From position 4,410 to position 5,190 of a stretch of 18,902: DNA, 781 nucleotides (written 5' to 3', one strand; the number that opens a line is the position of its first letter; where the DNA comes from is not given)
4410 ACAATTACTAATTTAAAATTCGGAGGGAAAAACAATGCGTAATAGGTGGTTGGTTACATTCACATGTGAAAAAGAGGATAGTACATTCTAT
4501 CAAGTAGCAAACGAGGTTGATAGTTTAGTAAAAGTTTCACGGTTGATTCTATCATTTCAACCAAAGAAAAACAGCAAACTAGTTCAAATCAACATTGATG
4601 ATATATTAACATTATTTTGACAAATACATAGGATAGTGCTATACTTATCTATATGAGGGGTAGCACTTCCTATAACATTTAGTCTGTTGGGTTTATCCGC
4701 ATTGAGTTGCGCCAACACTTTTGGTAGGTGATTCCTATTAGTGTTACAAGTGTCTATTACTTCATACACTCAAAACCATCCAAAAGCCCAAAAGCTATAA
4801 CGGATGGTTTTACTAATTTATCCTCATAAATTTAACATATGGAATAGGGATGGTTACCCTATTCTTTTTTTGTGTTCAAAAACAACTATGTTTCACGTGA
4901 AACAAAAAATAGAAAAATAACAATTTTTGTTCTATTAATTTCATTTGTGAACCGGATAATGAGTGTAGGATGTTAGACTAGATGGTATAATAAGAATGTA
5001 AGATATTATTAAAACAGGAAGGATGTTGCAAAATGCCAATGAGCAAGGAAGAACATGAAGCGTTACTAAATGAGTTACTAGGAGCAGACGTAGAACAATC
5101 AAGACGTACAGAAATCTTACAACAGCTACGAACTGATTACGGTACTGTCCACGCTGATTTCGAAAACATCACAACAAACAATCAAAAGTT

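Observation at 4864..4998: Late promoter lacks a -35 and has a perfect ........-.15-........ site centred near -82, so the p4 switch is split across 4.5 kb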

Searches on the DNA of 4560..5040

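Call 38: search_rna_families(source=window, start=4560, end=5040, threshold=evalue, max_evalue=10, show_alignments=2)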
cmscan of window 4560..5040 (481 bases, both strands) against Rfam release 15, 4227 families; matches with E-value up to 10: 13.
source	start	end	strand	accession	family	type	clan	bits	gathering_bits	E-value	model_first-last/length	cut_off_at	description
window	4655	4768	+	RF00044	Phage_pRNA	Gene;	-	49.1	100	4.8e-10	1-118/118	no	3WJ core of Phi29 Bacteriophage pRNA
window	4831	4907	-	RF02059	STnc50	Gene; sRNA;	-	19.4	55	1.1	1-84/84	no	Salmonella enterica sRNA STnc40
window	4586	4661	+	RF00531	snoMe28S-Gm3113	Gene; snRNA; snoRNA; CD-box;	-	18.3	70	1.8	1-84/84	no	Small nucleolar RNA Me28S-Gm3113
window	4838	4931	+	RF01859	Phe_leader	Cis-reg; leader;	-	17.7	55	2.4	1-125/125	no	Phenylalanine leader peptide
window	4904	4936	-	RF04344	Plastid-psbA-3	Cis-reg;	CL00153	17.5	48.4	1.9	1-57/57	no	Plastid-psbA-3 3UTR RNA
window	4839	4936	-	RF01859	Phe_leader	Cis-reg; leader;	-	17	55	3.4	1-125/125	no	Phenylalanine leader peptide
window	4883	4951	+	RF00020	U5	Gene; snRNA; splicing;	-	17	40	7.9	1-117/117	no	U5 spliceosomal RNA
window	4748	4869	+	RF00025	Telomerase-cil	Gene;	CL00004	16.6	52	4.6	1-165/165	no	Ciliate telomerase RNA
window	4857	4917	-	RF00934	mir-463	Gene; miRNA;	-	16.3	70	2.6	1-66/66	no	mir-463 microRNA precursor family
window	4758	4832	-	RF01422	snoR116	Gene; snRNA; snoRNA; CD-box;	-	16.3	47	2.7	1-86/86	no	small nucleolar RNA snoR116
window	4908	4940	+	RF04344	Plastid-psbA-3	Cis-reg;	CL00153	16.3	48.4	4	1-57/57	no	Plastid-psbA-3 3UTR RNA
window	4778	4876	+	RF00558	L20_leader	Cis-reg; leader;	-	16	58.7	1.7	1-127/127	no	Ribosomal protein L20 leader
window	4753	4905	-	RF03532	SQ2397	Cis-reg;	-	15.9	100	2.4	1-243/243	no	Cis-regulator of HTH transcription factor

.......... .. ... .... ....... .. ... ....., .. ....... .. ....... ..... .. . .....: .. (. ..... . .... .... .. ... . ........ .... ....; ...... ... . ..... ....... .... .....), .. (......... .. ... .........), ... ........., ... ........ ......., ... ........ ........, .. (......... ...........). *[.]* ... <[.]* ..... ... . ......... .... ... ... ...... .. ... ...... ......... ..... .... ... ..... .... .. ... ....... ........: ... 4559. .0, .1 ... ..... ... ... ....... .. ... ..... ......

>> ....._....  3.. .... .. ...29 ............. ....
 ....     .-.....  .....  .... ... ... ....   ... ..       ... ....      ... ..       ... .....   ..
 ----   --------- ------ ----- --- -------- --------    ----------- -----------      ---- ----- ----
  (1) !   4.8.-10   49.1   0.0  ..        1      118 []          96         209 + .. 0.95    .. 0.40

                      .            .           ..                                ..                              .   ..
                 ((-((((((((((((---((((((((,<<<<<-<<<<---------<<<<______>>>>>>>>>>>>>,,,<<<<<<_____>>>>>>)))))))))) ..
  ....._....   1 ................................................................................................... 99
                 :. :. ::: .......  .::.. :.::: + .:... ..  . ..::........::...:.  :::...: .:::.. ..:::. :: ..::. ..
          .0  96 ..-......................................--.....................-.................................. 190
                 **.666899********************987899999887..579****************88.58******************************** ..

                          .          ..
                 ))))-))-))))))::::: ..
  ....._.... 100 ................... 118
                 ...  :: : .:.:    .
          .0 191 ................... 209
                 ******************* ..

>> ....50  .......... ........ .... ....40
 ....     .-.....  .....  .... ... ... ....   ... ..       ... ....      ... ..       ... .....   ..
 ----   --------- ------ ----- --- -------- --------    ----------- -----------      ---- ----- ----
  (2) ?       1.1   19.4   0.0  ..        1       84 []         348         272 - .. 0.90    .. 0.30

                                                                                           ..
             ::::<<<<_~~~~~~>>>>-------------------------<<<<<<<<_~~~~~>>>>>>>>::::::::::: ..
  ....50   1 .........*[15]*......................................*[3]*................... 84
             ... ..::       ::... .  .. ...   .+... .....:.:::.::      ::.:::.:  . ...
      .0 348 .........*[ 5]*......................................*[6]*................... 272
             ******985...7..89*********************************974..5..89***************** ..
